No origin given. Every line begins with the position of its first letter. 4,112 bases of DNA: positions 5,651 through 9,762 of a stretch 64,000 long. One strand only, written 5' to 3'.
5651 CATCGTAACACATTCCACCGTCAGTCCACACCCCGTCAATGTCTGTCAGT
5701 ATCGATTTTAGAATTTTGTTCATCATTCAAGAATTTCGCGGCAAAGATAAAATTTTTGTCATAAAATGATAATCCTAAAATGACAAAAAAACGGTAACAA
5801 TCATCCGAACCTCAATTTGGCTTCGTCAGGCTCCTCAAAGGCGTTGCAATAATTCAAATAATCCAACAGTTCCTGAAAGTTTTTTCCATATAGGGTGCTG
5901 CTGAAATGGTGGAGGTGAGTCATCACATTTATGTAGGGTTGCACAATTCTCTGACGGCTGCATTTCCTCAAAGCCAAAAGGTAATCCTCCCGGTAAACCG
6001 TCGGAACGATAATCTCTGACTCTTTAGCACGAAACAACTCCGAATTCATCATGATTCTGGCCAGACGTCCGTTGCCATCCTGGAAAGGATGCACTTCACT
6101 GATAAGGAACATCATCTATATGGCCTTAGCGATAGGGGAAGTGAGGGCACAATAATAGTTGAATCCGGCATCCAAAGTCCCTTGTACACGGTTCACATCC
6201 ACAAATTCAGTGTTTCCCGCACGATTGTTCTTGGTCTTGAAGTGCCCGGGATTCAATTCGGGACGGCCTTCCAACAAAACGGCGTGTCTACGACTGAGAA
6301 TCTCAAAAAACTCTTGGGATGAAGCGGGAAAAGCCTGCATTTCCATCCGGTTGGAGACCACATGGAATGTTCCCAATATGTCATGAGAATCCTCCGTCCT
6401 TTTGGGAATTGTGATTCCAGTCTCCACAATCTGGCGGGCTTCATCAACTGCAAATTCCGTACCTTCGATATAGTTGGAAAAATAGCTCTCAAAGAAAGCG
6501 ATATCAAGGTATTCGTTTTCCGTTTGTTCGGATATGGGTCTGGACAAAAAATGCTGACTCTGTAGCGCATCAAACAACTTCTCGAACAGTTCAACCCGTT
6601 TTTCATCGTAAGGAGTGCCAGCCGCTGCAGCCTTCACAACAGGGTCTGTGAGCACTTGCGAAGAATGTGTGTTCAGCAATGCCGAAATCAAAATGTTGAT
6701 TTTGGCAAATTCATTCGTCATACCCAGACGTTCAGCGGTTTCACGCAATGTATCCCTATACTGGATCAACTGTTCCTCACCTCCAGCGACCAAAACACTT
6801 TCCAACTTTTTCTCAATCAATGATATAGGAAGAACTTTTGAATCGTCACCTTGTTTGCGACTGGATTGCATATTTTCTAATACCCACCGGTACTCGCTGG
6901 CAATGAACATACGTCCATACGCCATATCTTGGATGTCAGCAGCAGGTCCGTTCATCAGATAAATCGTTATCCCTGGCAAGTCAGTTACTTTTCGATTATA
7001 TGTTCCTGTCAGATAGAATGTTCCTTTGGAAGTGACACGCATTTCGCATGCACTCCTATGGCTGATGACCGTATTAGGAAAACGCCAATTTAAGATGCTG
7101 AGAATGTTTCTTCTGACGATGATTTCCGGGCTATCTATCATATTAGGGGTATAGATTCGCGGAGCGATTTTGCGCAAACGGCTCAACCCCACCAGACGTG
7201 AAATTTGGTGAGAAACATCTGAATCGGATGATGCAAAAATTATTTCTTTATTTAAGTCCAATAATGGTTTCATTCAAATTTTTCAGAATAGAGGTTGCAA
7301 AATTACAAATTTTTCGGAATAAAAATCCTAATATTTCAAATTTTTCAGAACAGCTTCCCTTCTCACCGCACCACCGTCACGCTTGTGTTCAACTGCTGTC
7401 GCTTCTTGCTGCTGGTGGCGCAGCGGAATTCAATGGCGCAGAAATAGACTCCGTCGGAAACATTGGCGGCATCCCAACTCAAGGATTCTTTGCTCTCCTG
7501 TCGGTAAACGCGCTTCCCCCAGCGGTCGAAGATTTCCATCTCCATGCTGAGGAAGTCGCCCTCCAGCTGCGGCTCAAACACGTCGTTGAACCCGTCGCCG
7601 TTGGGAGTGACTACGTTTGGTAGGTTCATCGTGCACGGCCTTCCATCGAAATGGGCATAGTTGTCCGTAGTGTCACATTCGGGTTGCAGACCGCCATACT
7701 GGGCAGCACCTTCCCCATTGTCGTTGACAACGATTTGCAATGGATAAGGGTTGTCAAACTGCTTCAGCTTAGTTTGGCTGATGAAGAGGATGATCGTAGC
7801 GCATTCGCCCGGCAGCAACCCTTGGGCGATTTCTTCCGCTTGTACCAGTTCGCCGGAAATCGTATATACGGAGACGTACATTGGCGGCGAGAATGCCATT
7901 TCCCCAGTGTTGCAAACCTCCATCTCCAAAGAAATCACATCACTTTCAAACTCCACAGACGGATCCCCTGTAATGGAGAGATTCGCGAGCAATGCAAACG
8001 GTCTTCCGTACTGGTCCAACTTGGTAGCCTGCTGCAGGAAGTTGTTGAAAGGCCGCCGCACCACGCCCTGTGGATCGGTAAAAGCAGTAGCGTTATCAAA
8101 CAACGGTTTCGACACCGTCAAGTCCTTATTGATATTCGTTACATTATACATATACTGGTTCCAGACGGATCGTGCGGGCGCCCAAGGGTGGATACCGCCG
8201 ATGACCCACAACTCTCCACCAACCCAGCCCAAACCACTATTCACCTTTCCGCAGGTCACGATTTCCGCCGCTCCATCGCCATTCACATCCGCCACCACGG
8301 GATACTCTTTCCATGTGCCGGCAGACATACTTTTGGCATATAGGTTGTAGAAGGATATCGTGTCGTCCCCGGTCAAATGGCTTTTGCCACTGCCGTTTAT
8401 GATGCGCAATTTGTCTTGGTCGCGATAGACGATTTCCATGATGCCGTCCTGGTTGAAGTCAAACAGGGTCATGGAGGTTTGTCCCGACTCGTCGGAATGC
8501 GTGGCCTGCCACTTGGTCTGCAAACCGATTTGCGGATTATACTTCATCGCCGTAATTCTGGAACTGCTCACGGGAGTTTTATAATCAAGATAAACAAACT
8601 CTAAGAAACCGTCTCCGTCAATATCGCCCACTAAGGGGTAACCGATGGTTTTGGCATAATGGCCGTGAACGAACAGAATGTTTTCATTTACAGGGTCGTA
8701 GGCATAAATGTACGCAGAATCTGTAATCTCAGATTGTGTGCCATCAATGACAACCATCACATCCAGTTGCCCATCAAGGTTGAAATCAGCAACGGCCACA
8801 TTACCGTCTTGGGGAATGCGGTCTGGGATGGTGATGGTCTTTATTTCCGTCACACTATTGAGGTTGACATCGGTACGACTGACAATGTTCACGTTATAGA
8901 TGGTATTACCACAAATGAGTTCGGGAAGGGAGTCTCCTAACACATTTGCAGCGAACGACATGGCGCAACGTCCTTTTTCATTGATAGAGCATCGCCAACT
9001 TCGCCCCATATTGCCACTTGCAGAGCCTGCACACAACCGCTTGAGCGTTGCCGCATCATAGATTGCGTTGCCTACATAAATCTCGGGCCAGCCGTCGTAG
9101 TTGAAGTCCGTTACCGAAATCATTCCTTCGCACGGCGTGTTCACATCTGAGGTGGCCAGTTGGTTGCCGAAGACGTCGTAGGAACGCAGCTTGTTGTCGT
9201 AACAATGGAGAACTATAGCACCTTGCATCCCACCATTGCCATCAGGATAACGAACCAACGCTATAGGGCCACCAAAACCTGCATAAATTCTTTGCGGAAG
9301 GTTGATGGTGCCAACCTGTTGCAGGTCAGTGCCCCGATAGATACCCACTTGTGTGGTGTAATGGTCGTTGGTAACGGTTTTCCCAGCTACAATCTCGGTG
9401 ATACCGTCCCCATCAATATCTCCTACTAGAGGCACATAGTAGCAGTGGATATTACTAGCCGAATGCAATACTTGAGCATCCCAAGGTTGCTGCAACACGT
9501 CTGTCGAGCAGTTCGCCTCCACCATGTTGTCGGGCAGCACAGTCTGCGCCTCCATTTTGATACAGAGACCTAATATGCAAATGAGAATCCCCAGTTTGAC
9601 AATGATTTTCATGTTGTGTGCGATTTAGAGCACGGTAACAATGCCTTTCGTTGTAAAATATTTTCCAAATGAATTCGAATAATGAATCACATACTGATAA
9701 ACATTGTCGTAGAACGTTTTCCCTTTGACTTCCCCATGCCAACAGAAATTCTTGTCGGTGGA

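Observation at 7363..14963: Tandem triad of FG-GAP beta-propeller T9SS type-B cargo genes with shuffled modules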

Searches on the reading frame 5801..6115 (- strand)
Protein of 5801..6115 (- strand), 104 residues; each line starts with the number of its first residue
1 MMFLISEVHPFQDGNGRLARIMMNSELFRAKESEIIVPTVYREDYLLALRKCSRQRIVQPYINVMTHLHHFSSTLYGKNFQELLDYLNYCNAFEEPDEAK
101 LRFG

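Call 9: search_protein_families(library=pfam, proteins=[window:5801-6115:-], max_evalue=0.01)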
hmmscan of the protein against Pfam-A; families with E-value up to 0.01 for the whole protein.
window:5801-6115:- (104 aa): 1 family
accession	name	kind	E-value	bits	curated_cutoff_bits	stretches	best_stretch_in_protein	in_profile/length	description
PF02661.23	Fic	-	2.3e-06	28.8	24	1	2-25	68-91/93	Fic/DOC family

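Call 12: search_protein_families(library=ncbifam, proteins=[window:5801-6115:-], max_evalue=0.1)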
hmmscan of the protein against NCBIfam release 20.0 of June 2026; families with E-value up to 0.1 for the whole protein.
window:5801-6115:- (104 aa): 3 families
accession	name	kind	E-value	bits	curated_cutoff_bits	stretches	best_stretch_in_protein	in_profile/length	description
NF046029.1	ProtAdlyltaseNmFic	equivalog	3.6e-05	23.6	230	1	8-52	96-140/177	protein adenylyltransferase Fic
NF046030.1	ProtAdlyltaseSoFic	equivalog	0.00053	19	550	1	7-51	191-233/361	protein adenylyltransferase Fic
TIGR02613.1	mob_myst_B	hypoth_equivalog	0.0011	18.9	124.4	1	6-32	120-146/186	mobile mystery protein B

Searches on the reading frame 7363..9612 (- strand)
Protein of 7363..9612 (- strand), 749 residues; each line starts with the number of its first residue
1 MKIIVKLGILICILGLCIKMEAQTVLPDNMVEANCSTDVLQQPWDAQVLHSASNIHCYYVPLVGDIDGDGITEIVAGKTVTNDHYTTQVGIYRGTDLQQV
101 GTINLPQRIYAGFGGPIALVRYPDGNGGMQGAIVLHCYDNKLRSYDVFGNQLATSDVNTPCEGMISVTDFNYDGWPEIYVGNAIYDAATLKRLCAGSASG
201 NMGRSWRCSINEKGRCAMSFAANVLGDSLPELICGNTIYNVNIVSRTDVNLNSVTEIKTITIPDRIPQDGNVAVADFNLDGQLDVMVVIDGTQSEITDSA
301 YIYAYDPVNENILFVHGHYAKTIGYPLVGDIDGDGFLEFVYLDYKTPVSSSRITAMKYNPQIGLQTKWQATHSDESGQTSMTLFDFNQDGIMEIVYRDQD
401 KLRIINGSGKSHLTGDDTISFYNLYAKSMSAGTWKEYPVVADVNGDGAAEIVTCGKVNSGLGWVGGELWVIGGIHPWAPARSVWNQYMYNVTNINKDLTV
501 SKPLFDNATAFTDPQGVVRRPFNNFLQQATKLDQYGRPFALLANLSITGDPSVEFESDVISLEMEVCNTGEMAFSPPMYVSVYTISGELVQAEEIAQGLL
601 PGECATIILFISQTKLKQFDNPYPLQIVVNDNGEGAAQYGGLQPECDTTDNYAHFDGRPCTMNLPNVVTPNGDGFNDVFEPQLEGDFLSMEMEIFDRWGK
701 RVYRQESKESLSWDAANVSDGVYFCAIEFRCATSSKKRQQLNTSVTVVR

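Call 5: search_protein_families(library=pfam, proteins=[window:7363-9612:-], max_evalue=0.1)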
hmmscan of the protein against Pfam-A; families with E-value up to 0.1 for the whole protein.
window:7363-9612:- (749 aa): 5 families
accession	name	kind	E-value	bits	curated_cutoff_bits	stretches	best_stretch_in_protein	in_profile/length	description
PF13517.12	FG-GAP_3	-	5.6e-22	78.5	26.9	3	385-452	1-60/61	FG-GAP-like repeat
PF13585.12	CHU_C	-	5.6e-15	55.7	27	1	663-736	2-77/86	CHU_C Type IX secretion signal domain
PF01839.29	FG-GAP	-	4.5e-14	52.4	22.1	1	61-78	5-22/37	FG-GAP repeat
PF15907.11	Itfg2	-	0.00033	20.4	27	0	45-79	62-96/330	Integrin-alpha FG-GAP repeat-containing protein 2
PF18962.6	Por_Secre_tail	-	0.00064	20.4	27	1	689-737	21-72/75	Secretion system C-terminal sorting domain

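Call 6: search_protein_families(library=ncbifam, proteins=[window:7363-9612:-], max_evalue=0.1)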
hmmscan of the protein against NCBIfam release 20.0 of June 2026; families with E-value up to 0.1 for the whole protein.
window:7363-9612:- (749 aa): 5 families
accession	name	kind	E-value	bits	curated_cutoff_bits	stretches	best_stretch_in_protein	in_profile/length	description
TIGR04131.1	Bac_Flav_CTERM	domain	8.1e-10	38.7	35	1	663-716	2-54/85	T9SS type B sorting domain-containing protein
NF052323.1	T9SSA_dep_M6i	equivalog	7.2e-07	27.5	600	1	371-458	779-859/1043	T9SS-dependent M6-like inactivated metalloprotease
NF047539.1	XAC2610_fam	domain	5.7e-06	26.7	35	1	273-310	2-38/89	XAC2610-related protein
TIGR04183.1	Por_Secre_tail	domain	4.8e-05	23.3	23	1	670-728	3-59/72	T9SS type A sorting domain-containing protein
NF052506.1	PA5033_fam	subfamily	0.013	14.3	100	0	377-452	159-223/284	PA5033 family protein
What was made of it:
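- Closest known: Type-B CTD cargo of the T9SS. Same: All carry a C-terminal CHU_C/TIGR04131 domain (calls 5, 6).
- Pfam and NCBIfam hits (calls 5, 6).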

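Call 64: list_cluster_members(proteins=[P0122, window:7363-9612:-])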
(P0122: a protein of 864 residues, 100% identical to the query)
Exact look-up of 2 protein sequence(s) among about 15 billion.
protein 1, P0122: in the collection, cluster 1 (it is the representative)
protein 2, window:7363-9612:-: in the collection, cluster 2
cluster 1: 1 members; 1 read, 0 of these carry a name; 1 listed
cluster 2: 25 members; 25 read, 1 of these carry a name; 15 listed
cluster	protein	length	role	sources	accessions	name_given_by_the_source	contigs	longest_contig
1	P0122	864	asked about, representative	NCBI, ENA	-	-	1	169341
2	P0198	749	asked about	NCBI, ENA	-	-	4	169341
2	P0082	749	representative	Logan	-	-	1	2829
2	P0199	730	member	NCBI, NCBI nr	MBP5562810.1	MAG: VCBS repeat-containing protein [Bacteroidales bacterium] | VCBS repeat-containing protein [Bacteroidales bacterium]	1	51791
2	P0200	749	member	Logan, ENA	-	-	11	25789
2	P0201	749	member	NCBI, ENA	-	-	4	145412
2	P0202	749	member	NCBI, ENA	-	-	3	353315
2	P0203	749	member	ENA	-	-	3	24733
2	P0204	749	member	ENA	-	-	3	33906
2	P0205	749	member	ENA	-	-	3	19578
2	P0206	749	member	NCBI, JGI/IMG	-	-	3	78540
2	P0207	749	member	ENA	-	-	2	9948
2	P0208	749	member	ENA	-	-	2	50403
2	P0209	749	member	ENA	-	-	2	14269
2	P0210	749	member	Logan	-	-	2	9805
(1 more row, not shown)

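Call 65: find_encoding_contigs(protein=window:7363-9612:-, flank=7500, max_places=6)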
Protein window:7363-9612:- (749 aa): 3 contigs read that carry it; 2 places shown.
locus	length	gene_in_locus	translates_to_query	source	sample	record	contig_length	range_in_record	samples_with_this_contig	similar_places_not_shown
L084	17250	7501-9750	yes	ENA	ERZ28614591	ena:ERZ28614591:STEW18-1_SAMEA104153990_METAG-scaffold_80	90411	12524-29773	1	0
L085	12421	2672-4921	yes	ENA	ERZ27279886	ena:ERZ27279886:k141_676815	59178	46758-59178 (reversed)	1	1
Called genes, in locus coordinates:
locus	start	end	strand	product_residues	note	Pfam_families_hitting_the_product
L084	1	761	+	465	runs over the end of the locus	PF05195:AMP_N, PF00557:Peptidase_M24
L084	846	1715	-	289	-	PF12784:PDDEXK_2, PF27070:HTH_Rpn_C (weak)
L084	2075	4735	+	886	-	PF16743:PliI (faint), PF01839:FG-GAP (faint), PF13517:FG-GAP_3, PF13585:CHU_C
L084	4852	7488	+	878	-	PF01839:FG-GAP (faint), PF13517:FG-GAP_3, PF13585:CHU_C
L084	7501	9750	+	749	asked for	PF01839:FG-GAP (faint), PF13517:FG-GAP_3 (weak), PF13585:CHU_C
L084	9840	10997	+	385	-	-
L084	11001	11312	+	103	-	PF02661:Fic (weak)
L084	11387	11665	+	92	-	-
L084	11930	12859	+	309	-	PF00535:Glycos_transf_2, PF10111:Glyco_tranf_2_2 (weak), PF13641:Glyco_tranf_2_3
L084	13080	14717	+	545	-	PF19510:DUF6044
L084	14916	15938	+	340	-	PF00106:adh_short, PF01073:3Beta_HSD, PF01370:Epimerase, PF02719:Polysacc_synt_2, PF04321:RmlD_sub_bind, PF07993:NAD_binding_4, PF13460:NAD_binding_10 (weak), PF16363:GDP_Man_Dehyd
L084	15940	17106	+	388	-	PF00155:Aminotran_1_2, PF01041:DegT_DnrJ_EryC1, PF01212:Beta_elim_lyase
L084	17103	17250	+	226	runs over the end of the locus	PF02348:CTP_transf_3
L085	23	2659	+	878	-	PF13517:FG-GAP_3 (faint), PF01839:FG-GAP (faint), PF13585:CHU_C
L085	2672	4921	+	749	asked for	PF01839:FG-GAP (faint), PF13517:FG-GAP_3 (weak), PF13585:CHU_C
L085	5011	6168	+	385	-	-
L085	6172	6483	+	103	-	PF02661:Fic (weak)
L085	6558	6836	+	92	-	-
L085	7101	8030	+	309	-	PF00535:Glycos_transf_2, PF10111:Glyco_tranf_2_2 (weak), PF13641:Glyco_tranf_2_3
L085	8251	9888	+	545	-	PF19510:DUF6044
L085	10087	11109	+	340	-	PF00106:adh_short, PF01073:3Beta_HSD, PF01370:Epimerase, PF02719:Polysacc_synt_2, PF04321:RmlD_sub_bind, PF07993:NAD_binding_4, PF13460:NAD_binding_10 (weak), PF16363:GDP_Man_Dehyd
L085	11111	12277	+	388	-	PF00155:Aminotran_1_2, PF01041:DegT_DnrJ_EryC1, PF01212:Beta_elim_lyase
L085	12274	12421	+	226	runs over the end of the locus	PF02348:CTP_transf_3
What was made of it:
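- The MEGAHIT contig L085 breaks exactly at the leader repeat (call 65).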

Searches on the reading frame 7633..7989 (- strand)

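Call 55: search_protein_families(library=pfam, proteins=[window:7633-7989:-], max_evalue=10)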
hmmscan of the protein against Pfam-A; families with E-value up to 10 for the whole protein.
seq(119 aa): 1 family
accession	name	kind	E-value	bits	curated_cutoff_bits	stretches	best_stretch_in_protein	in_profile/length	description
PF07705.17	CARDB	-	0.13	12.9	22.7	1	6-68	6-67/101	CARDB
